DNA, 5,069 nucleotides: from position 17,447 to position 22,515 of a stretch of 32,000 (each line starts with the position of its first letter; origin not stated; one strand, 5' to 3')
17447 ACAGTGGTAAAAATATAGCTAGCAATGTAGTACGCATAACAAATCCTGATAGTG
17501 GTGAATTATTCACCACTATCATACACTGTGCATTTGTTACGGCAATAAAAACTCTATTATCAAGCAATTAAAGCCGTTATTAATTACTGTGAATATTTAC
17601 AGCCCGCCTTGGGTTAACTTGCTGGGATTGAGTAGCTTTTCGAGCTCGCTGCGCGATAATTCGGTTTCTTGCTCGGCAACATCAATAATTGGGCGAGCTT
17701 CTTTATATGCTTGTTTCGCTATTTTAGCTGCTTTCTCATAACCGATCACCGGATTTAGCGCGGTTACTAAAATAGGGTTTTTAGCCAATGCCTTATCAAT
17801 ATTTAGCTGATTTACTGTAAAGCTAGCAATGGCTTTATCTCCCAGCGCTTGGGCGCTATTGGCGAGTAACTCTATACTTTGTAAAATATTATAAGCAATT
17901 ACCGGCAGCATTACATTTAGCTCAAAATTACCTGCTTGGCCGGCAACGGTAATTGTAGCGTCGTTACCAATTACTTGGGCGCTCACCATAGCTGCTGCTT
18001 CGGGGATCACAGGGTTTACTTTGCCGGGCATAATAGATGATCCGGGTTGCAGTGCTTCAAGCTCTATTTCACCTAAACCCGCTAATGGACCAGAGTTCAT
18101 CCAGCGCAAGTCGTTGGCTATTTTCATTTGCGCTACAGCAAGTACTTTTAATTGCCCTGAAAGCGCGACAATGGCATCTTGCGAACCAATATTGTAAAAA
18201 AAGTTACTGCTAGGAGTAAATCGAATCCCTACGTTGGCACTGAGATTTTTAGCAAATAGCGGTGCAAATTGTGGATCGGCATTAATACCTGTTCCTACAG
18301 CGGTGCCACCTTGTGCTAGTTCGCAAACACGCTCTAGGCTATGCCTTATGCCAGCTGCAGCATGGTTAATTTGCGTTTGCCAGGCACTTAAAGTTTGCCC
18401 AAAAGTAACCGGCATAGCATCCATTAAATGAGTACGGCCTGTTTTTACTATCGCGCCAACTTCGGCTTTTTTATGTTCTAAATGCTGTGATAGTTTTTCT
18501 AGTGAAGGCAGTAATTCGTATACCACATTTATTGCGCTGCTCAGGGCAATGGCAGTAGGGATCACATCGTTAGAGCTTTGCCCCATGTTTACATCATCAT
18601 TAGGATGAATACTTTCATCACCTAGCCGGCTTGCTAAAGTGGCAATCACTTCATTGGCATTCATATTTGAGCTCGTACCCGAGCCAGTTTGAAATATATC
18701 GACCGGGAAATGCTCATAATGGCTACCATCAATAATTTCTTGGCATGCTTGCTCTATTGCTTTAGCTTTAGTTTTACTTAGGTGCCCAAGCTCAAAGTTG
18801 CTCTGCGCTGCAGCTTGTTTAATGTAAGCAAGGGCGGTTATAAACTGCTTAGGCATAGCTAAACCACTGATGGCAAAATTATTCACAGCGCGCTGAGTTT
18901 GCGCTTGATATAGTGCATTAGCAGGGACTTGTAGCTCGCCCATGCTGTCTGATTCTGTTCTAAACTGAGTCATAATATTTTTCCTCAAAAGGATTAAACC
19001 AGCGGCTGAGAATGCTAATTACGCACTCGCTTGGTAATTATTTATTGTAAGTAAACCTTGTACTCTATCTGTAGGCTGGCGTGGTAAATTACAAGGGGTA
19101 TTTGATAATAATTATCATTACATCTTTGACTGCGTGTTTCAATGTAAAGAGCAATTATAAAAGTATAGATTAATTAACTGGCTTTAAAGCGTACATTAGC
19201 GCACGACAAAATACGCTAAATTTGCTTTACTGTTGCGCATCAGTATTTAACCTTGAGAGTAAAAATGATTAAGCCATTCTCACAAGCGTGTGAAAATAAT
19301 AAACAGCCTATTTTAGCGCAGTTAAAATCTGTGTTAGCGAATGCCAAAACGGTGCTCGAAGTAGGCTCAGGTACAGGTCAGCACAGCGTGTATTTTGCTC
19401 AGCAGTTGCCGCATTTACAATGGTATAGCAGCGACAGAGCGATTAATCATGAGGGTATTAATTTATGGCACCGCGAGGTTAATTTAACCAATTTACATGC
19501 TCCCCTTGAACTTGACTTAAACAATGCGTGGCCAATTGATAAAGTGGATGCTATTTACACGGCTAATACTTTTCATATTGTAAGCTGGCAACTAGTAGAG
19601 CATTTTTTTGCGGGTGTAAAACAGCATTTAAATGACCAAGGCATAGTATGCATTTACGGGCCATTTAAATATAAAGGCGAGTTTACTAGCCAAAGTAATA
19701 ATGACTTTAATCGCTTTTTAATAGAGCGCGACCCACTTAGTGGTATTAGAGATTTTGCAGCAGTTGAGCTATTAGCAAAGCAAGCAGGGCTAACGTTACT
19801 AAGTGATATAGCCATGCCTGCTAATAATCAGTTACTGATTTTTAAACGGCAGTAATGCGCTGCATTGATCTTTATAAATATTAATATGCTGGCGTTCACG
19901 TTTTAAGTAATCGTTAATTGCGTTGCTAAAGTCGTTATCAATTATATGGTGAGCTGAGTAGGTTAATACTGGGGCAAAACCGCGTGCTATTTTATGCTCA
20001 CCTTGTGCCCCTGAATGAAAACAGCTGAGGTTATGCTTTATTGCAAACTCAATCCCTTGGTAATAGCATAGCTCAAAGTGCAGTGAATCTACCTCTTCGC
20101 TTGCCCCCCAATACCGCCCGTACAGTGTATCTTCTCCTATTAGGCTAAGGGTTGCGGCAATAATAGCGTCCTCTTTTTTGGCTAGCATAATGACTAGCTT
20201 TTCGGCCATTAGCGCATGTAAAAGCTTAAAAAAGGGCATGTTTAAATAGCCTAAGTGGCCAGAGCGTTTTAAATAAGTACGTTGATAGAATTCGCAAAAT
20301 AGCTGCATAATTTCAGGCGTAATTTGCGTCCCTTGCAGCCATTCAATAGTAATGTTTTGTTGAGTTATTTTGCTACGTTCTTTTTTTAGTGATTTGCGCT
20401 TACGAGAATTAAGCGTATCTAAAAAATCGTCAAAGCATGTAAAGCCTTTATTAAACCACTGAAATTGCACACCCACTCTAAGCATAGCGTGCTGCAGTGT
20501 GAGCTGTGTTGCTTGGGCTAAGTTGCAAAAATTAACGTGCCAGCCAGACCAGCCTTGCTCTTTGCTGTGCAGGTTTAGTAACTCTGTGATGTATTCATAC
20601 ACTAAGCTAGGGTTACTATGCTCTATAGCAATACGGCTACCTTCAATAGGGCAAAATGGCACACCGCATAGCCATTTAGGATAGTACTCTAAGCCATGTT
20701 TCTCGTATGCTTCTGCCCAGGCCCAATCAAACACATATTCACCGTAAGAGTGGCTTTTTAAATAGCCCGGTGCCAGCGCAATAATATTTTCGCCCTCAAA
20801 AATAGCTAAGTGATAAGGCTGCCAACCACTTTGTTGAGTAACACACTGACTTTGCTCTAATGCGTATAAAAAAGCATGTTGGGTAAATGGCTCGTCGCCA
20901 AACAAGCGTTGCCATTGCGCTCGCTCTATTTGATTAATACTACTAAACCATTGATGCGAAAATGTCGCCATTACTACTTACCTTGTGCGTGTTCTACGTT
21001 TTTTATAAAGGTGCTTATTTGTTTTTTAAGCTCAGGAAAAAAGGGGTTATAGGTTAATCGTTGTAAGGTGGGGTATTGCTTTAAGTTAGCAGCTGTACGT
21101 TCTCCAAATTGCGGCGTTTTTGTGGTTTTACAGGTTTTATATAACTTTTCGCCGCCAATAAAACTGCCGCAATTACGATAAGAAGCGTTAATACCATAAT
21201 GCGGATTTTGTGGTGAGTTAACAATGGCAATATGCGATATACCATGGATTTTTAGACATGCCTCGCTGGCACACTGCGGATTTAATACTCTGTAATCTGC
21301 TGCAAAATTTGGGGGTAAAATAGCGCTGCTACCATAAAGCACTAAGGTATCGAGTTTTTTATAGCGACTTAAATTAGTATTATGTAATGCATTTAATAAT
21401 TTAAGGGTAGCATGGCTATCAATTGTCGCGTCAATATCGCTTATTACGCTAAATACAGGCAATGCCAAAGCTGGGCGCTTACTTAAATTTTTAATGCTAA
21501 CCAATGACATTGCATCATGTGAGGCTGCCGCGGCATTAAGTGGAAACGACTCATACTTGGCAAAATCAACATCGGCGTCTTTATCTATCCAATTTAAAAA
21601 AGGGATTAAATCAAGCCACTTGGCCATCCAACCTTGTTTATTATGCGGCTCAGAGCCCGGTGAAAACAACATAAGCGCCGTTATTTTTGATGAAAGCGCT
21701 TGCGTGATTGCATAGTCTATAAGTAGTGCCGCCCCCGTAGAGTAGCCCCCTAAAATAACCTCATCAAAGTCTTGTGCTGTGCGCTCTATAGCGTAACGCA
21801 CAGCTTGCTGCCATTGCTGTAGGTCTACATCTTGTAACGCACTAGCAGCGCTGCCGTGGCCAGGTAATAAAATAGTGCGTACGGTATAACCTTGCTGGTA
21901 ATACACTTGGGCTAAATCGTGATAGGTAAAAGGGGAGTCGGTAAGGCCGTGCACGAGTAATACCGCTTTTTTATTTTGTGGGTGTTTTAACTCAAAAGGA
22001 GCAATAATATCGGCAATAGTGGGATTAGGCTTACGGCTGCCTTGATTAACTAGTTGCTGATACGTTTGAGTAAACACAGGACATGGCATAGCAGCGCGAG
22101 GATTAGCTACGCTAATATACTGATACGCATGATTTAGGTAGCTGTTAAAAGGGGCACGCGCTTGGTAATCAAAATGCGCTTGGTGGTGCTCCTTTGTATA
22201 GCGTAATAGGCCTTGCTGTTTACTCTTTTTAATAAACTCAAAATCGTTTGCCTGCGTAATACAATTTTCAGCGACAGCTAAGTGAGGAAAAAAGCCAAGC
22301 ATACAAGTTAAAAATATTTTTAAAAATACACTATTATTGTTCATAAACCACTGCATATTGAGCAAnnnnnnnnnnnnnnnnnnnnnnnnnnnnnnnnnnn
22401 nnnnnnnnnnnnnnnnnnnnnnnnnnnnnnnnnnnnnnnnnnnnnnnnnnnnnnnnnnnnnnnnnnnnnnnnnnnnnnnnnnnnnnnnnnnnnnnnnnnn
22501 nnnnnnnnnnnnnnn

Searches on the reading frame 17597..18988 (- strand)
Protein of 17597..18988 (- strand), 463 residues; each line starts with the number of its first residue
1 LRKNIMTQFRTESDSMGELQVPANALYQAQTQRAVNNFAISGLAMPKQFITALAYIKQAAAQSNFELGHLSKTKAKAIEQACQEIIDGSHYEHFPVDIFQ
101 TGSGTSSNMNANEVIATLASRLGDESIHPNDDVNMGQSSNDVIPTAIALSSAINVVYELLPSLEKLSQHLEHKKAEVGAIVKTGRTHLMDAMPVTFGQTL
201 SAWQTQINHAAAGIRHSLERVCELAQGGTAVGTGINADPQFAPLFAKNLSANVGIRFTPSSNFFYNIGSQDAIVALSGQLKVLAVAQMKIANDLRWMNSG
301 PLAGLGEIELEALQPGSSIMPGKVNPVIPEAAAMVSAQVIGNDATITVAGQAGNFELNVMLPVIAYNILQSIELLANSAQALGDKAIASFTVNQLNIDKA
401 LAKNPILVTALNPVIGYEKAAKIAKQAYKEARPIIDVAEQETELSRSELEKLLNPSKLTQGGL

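Call 45: search_protein_families(library=pfam, proteins=[window:17597-18988:-], max_evalue=0.0001)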
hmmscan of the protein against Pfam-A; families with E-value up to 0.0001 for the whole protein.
window:17597-18988:- (463 aa): 2 families
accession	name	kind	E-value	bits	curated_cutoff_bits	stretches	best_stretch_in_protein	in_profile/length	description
PF00206.25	Lyase_1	-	1.8e-89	300.7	27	1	17-341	1-312/312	Lyase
PF10415.14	FumaraseC_C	-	4.5e-20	72.3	32.5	1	407-460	1-54/54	Fumarase C C-terminus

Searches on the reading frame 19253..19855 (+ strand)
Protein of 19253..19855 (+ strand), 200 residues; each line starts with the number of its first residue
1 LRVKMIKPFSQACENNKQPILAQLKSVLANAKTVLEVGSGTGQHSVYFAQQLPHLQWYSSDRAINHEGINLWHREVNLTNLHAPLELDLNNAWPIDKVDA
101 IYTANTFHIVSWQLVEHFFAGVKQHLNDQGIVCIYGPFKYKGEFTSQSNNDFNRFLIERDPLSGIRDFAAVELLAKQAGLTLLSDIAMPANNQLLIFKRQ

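Call 45: search_protein_families(library=pfam, proteins=[window:19253-19855:+], max_evalue=0.0001)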
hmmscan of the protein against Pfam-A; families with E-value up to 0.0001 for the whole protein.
window:19253-19855:+ (200 aa): 4 families
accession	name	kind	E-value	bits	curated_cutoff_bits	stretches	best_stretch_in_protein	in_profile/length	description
PF06080.18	DUF938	-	2.1e-67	227.3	27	1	7-199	1-202/202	Protein of unknown function (DUF938)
PF13649.12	Methyltransf_25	-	2.5e-06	28.5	27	1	34-130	1-97/97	Methyltransferase domain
PF08242.18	Methyltransf_12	-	5.9e-05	24.2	30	0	35-131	1-97/98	Methyltransferase domain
PF05175.20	MTS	-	5.9e-05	23.2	23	1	26-134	29-138/170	Methyltransferase small domain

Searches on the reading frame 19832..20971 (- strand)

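Call 45: search_protein_families(library=pfam, proteins=[window:19832-20971:-], max_evalue=0.0001)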
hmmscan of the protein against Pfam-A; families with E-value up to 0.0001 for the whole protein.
window:19832-20971:- (379 aa): 2 families
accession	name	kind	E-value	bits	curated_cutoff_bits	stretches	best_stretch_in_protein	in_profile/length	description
PF04339.18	FemAB_like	-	7.1e-150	499.7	27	1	11-377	1-368/369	Peptidogalycan biosysnthesis/recognition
PF13480.13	Acetyltransf_6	-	2.8e-09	37.7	22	1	189-324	1-138/143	Acetyltransferase (GNAT) domain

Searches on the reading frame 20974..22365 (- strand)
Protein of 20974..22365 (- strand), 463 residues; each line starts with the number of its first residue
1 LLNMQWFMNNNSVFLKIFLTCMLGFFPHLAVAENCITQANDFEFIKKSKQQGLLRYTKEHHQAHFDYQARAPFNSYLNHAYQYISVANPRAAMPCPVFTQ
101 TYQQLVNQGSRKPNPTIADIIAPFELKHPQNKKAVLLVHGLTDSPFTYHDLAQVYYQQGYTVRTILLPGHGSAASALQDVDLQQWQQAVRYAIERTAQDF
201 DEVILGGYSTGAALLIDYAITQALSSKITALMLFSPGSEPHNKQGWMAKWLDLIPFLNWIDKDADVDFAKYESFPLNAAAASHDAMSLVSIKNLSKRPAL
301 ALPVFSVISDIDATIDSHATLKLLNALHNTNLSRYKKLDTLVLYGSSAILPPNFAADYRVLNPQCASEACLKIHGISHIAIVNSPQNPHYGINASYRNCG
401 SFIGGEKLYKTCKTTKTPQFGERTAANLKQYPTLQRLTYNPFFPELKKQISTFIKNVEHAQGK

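Call 45: search_protein_families(library=pfam, proteins=[window:20974-22365:-], max_evalue=0.0001)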
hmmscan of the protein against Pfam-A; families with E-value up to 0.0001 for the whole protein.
window:20974-22365:- (463 aa): 3 families
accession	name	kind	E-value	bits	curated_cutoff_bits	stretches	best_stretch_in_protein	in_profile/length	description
PF12146.15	Hydrolase_4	-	7e-12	45.6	27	1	130-253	2-125/239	Serine aminopeptidase, S33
PF12697.13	Abhydrolase_6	-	3.5e-09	38.1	26.3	1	135-282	1-143/217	Alpha/beta hydrolase family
PF00561.26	Abhydrolase_1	-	9.9e-06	25.8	25.8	1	134-352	2-215/245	alpha/beta hydrolase fold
